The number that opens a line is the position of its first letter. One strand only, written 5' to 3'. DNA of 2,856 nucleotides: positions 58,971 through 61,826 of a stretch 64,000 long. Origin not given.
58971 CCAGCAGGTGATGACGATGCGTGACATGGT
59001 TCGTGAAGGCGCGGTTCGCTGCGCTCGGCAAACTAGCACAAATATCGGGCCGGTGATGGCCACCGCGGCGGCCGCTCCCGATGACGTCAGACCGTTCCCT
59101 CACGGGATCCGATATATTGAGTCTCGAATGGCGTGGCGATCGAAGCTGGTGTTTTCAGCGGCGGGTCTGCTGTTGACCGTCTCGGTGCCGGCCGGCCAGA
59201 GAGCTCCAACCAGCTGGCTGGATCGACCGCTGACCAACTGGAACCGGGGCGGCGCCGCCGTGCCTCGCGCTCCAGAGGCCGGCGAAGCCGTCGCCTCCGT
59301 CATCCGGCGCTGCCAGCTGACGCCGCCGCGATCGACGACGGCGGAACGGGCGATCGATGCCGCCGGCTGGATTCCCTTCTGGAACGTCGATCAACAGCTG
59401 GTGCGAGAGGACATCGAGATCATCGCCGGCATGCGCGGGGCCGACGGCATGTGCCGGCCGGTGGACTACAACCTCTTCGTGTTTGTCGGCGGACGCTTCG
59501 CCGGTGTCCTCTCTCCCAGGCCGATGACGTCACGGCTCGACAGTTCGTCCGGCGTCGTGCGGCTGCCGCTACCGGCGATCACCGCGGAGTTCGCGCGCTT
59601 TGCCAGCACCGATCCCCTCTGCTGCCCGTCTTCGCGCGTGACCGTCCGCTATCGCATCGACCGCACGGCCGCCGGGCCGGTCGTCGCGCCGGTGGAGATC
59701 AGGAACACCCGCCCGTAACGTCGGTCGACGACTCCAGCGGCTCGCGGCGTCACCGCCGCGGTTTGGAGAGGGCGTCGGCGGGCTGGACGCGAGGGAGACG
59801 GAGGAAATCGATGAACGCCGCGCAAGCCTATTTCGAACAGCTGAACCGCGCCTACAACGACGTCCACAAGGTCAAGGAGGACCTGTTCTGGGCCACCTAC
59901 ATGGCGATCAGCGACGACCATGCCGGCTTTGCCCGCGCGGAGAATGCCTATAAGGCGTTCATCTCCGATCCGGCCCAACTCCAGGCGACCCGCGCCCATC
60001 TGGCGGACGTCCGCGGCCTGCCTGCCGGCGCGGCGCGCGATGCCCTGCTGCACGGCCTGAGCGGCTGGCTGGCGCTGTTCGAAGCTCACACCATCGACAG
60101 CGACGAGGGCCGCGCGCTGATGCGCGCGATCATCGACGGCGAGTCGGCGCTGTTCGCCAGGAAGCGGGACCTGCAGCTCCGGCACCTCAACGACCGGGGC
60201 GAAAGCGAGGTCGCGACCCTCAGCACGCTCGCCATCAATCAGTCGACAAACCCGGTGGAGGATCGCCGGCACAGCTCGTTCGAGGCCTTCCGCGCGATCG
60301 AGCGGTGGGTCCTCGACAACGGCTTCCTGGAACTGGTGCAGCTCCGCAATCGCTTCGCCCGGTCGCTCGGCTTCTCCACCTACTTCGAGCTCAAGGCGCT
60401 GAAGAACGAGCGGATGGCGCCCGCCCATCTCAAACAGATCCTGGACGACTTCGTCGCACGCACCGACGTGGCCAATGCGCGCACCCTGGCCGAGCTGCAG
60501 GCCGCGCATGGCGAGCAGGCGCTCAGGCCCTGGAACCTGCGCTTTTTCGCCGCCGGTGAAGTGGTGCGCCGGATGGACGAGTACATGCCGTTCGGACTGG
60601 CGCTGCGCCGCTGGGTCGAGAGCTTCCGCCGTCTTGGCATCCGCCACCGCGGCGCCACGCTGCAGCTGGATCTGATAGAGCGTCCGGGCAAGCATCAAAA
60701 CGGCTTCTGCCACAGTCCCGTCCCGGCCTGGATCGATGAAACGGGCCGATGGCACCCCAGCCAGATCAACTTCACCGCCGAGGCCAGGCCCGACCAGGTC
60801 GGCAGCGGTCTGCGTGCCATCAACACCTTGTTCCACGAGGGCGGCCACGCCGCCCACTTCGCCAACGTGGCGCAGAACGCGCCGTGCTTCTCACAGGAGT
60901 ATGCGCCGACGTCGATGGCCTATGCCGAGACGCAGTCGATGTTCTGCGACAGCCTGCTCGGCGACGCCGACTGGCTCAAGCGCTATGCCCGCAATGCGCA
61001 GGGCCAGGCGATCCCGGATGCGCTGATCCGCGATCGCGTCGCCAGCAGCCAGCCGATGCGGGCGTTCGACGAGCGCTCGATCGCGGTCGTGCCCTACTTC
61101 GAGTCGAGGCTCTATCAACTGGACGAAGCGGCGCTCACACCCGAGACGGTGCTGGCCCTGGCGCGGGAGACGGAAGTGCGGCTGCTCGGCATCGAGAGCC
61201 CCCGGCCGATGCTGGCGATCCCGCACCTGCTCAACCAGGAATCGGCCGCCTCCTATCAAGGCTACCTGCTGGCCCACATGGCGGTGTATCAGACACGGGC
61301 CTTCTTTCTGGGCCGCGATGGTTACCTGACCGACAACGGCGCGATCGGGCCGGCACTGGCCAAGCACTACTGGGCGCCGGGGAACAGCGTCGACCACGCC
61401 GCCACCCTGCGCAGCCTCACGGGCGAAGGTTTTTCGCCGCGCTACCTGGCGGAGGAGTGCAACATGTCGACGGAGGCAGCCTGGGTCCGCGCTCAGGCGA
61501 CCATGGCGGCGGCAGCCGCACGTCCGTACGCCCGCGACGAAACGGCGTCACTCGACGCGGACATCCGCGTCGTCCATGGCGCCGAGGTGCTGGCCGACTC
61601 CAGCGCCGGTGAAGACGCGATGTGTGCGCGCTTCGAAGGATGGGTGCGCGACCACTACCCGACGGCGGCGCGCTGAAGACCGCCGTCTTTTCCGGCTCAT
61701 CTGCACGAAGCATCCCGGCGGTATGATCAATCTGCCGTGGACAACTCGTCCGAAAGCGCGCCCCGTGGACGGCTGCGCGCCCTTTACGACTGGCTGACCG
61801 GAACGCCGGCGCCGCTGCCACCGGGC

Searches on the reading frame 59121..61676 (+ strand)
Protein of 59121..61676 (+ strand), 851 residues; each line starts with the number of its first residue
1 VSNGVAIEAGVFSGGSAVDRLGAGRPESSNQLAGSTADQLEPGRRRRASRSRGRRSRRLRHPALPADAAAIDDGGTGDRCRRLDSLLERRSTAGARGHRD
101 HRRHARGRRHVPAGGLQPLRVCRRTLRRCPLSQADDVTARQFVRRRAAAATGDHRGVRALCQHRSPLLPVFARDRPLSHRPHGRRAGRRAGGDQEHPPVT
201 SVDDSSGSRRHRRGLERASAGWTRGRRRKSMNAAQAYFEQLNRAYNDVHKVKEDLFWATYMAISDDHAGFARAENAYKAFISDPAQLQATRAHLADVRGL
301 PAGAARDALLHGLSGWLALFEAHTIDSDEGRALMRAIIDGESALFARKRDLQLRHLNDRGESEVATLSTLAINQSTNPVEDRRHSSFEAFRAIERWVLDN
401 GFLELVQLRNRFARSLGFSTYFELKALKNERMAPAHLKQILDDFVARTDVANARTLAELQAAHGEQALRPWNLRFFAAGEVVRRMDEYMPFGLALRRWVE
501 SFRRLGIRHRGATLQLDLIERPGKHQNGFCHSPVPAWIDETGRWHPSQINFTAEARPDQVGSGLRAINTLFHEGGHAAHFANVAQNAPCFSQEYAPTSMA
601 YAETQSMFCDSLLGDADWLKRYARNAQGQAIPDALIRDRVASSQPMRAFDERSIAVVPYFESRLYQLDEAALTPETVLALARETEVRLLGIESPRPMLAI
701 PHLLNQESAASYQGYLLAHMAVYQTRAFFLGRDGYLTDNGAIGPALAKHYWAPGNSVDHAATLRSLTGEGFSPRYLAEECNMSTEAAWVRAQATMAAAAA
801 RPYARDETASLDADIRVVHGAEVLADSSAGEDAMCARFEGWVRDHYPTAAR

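Call 75: search_protein_families(library=pfam, proteins=[window:59121-61676:+], max_evalue=0.00001)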
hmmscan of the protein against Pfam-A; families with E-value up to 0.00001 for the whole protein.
window:59121-61676:+ (851 aa): 1 family
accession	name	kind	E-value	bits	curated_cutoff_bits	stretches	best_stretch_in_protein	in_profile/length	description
PF01432.26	Peptidase_M3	-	1.5e-19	71.2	27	1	383-780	11-455/457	Peptidase family M3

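Call 76: find_homologous_proteins(query=window:59121-61676:+, max_evalue=1e-100)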
Query window:59121-61676:+ (851 aa): 341 proteins with E <= 1e-100 among 8000 candidates; the best 120 are listed.
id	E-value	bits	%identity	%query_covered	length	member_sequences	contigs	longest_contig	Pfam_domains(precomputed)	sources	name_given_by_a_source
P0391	0.0e+0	1405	100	73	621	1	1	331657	PF01432.27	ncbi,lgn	ncbi:MAG: M3 family metallopeptidase [Acidobacteriota bacterium]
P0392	0.0e+0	1227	86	73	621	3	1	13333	PF01432.27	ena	-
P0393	0.0e+0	1188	84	73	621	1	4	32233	PF01432.27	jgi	jgi:oligoendopeptidase F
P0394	0.0e+0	1187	84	73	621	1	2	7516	PF01432.27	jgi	jgi:oligoendopeptidase F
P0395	0.0e+0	1160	82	73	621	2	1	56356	PF01432.27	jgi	jgi:oligoendopeptidase F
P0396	0.0e+0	1152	82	73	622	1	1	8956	PF01432.27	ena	-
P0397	0.0e+0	1134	80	73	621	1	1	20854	PF01432.27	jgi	jgi:hypothetical protein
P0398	0.0e+0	1121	80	73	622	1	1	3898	PF01432.27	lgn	-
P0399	0.0e+0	1121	79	73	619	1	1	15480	PF01432.27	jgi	jgi:oligoendopeptidase F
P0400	0.0e+0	1117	79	73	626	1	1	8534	PF01432.27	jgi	jgi:hypothetical protein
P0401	0.0e+0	1117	79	73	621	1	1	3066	PF01432.27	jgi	jgi:oligoendopeptidase F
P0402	0.0e+0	1117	78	73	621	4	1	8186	PF01432.27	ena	-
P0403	0.0e+0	1116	79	73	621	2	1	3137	PF01432.27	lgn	-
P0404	0.0e+0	1114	79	73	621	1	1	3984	PF01432.27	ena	-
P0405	0.0e+0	1113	79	73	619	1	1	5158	PF01432.27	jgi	jgi:hypothetical protein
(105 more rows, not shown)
